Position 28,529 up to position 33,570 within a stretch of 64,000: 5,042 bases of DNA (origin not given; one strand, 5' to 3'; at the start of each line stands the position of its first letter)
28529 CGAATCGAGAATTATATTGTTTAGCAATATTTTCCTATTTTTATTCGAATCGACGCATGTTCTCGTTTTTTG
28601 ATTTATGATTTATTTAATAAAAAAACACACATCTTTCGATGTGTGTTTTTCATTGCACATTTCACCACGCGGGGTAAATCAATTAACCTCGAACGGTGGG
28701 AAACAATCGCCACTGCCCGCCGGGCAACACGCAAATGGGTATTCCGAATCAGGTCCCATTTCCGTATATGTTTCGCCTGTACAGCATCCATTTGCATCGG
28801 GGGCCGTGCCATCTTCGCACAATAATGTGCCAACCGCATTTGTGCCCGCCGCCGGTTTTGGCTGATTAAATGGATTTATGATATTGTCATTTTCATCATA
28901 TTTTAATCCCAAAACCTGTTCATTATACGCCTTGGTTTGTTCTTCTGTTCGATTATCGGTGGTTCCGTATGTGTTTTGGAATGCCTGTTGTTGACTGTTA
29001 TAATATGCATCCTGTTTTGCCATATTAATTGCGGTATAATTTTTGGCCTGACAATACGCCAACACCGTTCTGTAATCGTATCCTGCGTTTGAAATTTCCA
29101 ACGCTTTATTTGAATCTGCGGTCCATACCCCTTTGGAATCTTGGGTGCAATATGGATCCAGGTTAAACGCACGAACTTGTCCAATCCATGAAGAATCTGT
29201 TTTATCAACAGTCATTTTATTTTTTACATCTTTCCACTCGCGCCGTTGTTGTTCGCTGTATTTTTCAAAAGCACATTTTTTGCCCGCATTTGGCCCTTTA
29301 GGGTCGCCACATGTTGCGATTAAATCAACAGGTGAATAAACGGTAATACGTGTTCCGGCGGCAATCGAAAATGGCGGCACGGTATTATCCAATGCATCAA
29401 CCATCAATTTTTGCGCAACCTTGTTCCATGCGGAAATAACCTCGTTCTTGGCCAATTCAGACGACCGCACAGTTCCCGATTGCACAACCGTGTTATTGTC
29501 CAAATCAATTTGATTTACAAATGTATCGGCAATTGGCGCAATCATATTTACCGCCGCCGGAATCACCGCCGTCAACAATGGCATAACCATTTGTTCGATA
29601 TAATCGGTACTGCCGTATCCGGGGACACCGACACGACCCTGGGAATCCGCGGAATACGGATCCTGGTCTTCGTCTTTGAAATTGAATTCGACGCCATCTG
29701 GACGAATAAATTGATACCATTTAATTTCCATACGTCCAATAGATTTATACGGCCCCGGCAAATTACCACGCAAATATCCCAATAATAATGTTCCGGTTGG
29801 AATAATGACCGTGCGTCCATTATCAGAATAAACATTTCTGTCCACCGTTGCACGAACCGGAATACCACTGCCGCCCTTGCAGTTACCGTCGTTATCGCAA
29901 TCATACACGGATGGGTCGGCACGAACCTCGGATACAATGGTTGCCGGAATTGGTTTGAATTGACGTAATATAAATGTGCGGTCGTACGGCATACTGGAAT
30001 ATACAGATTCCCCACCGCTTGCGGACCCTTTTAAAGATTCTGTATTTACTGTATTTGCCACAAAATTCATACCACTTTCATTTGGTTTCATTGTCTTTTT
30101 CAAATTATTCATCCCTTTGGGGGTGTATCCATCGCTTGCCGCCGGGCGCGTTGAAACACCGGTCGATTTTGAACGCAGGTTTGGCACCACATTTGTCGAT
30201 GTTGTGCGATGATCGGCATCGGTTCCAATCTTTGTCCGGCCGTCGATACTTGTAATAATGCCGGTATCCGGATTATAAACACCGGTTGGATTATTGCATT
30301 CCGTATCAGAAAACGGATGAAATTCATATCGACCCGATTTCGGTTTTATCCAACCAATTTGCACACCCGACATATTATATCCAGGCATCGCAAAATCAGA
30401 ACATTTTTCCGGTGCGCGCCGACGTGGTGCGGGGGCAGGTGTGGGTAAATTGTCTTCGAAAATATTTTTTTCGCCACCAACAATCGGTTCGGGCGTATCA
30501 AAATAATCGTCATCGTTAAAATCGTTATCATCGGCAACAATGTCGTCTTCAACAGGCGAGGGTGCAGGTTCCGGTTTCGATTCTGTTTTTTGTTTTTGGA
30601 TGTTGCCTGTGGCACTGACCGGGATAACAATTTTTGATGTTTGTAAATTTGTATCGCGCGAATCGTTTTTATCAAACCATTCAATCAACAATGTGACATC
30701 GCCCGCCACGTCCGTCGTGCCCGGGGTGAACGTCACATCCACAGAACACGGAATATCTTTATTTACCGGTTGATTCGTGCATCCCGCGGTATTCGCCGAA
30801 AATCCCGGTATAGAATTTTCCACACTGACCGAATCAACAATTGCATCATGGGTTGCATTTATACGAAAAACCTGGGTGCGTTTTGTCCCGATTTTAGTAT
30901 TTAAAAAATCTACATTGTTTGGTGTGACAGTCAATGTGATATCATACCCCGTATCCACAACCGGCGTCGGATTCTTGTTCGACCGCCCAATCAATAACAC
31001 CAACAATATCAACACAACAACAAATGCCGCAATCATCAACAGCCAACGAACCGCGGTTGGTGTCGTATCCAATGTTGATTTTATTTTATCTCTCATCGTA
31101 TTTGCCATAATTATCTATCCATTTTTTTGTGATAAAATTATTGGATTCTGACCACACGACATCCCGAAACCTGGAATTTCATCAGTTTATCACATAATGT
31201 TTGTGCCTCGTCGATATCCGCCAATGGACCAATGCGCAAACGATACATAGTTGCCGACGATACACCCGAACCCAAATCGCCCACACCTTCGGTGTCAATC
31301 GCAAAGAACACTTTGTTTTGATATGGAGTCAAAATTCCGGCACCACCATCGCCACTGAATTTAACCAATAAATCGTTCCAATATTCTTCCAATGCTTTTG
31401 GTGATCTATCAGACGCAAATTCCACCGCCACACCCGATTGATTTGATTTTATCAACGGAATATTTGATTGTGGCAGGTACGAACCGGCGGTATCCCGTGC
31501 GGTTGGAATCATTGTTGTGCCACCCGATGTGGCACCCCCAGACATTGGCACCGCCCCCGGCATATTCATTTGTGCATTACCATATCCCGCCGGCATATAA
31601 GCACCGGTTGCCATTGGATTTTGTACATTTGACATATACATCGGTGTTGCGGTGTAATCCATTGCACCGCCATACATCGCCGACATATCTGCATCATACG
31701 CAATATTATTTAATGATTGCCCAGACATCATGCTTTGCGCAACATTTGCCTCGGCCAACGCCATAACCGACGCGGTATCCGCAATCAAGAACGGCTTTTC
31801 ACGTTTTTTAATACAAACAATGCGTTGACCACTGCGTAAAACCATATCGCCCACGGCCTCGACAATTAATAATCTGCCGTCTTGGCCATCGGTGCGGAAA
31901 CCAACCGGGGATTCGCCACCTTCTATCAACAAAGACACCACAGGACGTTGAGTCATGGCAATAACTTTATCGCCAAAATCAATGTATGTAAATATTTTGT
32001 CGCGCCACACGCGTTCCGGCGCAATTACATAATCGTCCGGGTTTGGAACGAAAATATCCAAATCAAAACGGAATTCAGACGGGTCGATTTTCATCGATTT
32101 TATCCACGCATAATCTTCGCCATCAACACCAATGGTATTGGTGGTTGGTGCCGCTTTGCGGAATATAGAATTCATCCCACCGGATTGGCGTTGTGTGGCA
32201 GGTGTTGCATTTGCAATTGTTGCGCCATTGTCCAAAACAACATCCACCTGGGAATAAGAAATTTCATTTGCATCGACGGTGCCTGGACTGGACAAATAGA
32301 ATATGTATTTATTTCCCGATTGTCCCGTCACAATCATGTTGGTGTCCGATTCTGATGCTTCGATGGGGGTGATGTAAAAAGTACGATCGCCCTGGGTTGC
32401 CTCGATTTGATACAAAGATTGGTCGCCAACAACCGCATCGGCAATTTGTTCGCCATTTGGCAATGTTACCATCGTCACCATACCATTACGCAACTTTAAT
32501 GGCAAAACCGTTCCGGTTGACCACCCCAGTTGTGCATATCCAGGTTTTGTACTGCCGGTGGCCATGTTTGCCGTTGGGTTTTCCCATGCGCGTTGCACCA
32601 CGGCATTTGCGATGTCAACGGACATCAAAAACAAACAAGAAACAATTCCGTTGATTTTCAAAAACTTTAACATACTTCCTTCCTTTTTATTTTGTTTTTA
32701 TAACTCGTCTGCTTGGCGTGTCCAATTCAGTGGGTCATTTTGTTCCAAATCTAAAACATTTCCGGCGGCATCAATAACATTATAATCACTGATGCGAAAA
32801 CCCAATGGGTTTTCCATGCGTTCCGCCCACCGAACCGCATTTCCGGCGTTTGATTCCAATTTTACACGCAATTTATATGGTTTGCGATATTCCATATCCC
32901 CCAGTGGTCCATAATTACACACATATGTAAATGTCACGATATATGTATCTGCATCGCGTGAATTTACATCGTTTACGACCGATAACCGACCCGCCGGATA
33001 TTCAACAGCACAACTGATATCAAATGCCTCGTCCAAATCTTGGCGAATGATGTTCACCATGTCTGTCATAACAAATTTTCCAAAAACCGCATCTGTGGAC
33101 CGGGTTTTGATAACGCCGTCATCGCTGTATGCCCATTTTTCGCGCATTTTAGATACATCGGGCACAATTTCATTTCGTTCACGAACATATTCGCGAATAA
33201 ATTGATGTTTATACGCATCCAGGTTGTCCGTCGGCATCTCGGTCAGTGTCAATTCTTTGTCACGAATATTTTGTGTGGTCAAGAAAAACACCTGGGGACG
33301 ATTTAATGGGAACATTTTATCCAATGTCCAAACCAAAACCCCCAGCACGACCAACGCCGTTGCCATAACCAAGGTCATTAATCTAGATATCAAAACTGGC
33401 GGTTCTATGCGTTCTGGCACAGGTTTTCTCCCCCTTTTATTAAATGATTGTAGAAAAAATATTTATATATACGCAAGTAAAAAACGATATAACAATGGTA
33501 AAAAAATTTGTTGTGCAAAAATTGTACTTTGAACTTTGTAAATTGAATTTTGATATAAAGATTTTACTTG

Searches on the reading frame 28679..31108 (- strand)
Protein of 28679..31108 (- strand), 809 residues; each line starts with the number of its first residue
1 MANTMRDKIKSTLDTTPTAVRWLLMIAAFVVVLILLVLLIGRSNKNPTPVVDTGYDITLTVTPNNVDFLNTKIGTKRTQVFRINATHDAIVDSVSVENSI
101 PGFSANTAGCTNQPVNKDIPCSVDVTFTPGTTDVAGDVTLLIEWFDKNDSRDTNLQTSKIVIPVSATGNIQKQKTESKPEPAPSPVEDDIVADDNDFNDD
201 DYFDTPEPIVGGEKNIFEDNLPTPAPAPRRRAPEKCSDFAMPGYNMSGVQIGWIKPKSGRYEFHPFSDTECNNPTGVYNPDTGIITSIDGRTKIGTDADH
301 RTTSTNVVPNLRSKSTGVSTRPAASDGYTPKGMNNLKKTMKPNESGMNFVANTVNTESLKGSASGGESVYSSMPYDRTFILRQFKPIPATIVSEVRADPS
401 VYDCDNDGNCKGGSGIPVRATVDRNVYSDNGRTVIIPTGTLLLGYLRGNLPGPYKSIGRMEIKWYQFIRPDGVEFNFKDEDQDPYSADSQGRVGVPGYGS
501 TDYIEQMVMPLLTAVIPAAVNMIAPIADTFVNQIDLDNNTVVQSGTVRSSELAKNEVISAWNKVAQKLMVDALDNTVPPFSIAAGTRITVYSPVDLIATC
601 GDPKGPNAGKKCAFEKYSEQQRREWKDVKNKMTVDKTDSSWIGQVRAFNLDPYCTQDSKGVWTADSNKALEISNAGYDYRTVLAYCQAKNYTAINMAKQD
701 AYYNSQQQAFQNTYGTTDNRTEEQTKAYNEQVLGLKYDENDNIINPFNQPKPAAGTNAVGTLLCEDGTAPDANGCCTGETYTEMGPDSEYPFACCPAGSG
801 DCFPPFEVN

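Call 8: search_protein_families(library=pfam, proteins=[window:28679-31108:-], max_evalue=0.001)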
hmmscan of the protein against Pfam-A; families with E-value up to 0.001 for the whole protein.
window:28679-31108:- (809 aa): 1 family
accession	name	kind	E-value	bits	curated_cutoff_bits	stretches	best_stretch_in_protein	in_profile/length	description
PF03743.19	TrbI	-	5e-15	56.3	35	1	387-592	8-182/188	Bacterial conjugation TrbI-like protein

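Call 60: find_related_loci(query=window:28679-31108:-, collection=metagenome_contigs, flank=10000)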
Query window:28679-31108:- (809 aa) in metagenome_contigs; peptide patterns used: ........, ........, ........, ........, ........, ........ (x = any residue, [..] = any of these).
172 stretches matched a pattern; 13 encode a relative of the query (tblastn E <= 1e-3); 13 distinct loci.
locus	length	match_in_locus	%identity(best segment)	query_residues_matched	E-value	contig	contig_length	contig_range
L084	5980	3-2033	84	143-809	0e+0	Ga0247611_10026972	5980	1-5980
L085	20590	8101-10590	63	1-808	0e+0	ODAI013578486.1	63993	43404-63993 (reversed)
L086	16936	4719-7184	62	1-809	0e+0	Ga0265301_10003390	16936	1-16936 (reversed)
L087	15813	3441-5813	48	3-806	0e+0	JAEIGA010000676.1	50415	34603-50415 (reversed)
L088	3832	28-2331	49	15-806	0e+0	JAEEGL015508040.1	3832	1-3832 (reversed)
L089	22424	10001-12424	47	3-806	0e+0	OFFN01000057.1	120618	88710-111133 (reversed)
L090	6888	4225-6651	45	15-808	0e+0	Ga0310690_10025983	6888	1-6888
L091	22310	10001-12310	45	59-808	0e+0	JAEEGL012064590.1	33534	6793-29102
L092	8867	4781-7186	45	15-808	0e+0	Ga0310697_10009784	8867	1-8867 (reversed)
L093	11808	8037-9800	54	215-806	0e+0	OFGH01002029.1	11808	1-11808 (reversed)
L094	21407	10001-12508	41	15-806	0e+0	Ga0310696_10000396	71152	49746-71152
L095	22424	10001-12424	47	3-806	0e+0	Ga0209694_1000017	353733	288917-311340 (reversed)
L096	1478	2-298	98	711-809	2e-60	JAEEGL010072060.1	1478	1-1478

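Call 65: search_protein_families(library=pfam, proteins=[L095:13511-15097:-, L095:15100-15813:-, L095:15758-17461:-, L095:17503-18339:-, L095:18336-18965:-, L095:18947-20059:-, L095:20126-21580:-, L091:19928-21733:-], max_evalue=0.01)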
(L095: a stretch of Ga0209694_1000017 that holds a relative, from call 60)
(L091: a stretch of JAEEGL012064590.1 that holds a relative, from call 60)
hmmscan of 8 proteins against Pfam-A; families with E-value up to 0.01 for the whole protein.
L095:13511-15097:- (528 aa): 2 families
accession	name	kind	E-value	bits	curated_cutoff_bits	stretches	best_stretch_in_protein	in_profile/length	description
PF02096.25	60KD_IMP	-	4.3e-58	196.3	35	1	341-524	1-163/163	60Kd inner membrane protein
PF14849.12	YidC_periplas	-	7.4e-46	157.8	24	1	76-329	8-282/283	YidC periplasmic domain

L095:15100-15813:- (237 aa): 1 family
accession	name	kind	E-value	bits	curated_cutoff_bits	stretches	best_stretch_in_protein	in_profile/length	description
PF01252.23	Peptidase_A8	-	1.4e-34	119.8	25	1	67-219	1-139/142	Signal peptidase (SPase) II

L095:15758-17461:- (567 aa): 2 families
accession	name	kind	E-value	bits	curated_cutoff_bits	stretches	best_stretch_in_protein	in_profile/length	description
PF00999.27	Na_H_Exchanger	-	2e-43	149.1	26.2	1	12-370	4-371/375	Sodium/hydrogen exchanger, transmembrane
PF02254.24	TrkA_N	-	3.4e-18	66.5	23.8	1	405-517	1-111/116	TrkA-N domain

L095:17503-18339:- (278 aa): 1 family
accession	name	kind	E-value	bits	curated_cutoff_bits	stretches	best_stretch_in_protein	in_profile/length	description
PF00398.26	RrnaAD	-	5.1e-43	147.5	24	1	23-246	5-224/263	Ribosomal RNA adenine dimethylase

L095:18336-18965:- (209 aa): 5 families
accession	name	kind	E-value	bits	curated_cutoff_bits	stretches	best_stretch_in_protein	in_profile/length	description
PF13662.12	Toprim_4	-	1.6e-20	73.5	25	1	91-176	2-79/85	Toprim domain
PF21176.3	RecR_HhH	-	2.2e-10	40.6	27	1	15-58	1-44/45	RecR, helix-hairpin-helix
PF21175.2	RecR_C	-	9.8e-09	34.9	22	1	184-207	1-24/24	RecR, C-terminal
PF02132.21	RecR_ZnF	-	0.0019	18.4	22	1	63-84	2-21/21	RecR, Cys4-zinc finger domain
PF01751.28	Toprim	-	0.0072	16.9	23.1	0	97-170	7-80/96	Toprim domain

L095:18947-20059:- (370 aa): 4 families
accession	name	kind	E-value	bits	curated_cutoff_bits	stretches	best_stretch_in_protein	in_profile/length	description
PF00768.25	Peptidase_S11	-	5.1e-57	193.5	27.6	1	24-242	14-238/239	D-alanyl-D-alanine carboxypeptidase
PF13354.11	Beta-lactamase2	-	4.6e-11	42.9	22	1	26-173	3-147/214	Beta-lactamase enzyme family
PF05036.18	SPOR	-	8.3e-06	26.5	21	1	299-367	2-73/76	SPOR domain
PF02113.21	Peptidase_S13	-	0.0022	17.3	22.8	0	24-63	20-59/444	D-Ala-D-Ala carboxypeptidase 3 (S13) family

L095:20126-21580:- (484 aa): 3 families
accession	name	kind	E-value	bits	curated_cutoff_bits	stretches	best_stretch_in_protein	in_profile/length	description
PF00224.27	PK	-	1.1e-87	294.6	30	1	32-350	3-325/328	Pyruvate kinase, barrel domain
PF02887.21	PK_C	-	6.8e-12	45.9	28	1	389-470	7-88/114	Pyruvate kinase, alpha/beta domain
PF03328.21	HpcH_HpaI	-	0.00012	21.8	25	1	204-278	76-157/221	HpcH/HpaI aldolase/citrate lyase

L091:19928-21733:- (601 aa): 5 families
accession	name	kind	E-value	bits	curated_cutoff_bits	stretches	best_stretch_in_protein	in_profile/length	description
PF00005.33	ABC_tran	-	1.5e-34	119.9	25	1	371-520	1-137/137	ABC transporter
PF00664.28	ABC_membrane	-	1.3e-10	41.9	28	1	36-301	1-265/274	ABC transporter transmembrane region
PF02463.25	SMC_N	-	6.9e-08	32.6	40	1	476-563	118-212/220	RecF/RecN/SMC N terminal domain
PF13401.12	AAA_22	-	0.0024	18.6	27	0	386-441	10-64/130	AAA domain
PF13479.12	AAA_24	-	0.0044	17.3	27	0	383-487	4-71/195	AAA domain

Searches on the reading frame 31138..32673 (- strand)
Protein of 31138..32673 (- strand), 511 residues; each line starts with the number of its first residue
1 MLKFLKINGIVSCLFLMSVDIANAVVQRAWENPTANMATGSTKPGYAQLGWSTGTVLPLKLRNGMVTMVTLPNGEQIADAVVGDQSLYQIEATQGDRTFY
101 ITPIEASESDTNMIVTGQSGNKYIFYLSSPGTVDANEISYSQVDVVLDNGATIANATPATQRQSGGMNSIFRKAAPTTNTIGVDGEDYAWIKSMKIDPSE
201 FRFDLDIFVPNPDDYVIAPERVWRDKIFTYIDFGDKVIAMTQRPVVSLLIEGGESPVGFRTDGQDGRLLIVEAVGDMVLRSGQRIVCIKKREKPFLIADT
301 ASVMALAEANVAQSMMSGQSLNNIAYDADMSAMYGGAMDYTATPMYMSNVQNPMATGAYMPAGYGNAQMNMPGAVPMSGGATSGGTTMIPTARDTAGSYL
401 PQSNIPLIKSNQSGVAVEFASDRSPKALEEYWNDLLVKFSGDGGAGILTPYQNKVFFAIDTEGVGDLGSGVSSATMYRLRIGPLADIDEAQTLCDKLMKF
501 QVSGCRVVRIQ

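Call 8: search_protein_families(library=pfam, proteins=[window:31138-32673:-], max_evalue=0.001)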
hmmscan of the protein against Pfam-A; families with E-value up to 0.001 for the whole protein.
window:31138-32673:- (511 aa): 2 families
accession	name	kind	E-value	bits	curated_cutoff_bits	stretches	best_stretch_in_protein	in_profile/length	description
PF03524.21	CagX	-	4e-21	76.2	34.2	1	49-290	6-197/198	Conjugal transfer protein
PF05036.18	SPOR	-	0.00011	22.9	21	1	474-505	41-73/76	SPOR domain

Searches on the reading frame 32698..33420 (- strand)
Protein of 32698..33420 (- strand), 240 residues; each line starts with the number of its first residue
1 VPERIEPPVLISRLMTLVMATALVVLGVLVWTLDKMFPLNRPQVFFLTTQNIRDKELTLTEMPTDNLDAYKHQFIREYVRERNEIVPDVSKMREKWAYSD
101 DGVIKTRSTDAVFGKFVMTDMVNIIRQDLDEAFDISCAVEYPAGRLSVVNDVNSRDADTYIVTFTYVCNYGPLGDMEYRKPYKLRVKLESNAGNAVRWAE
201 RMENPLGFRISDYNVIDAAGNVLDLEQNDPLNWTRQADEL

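Call 8: search_protein_families(library=pfam, proteins=[window:32698-33420:-], max_evalue=0.001)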
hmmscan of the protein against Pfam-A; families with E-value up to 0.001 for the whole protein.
window:32698-33420:- (240 aa): 1 family
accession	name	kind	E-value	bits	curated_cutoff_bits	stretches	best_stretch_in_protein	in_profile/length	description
PF04335.19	VirB8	-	1.1e-05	25.9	23.2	0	152-215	147-210/213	VirB8 protein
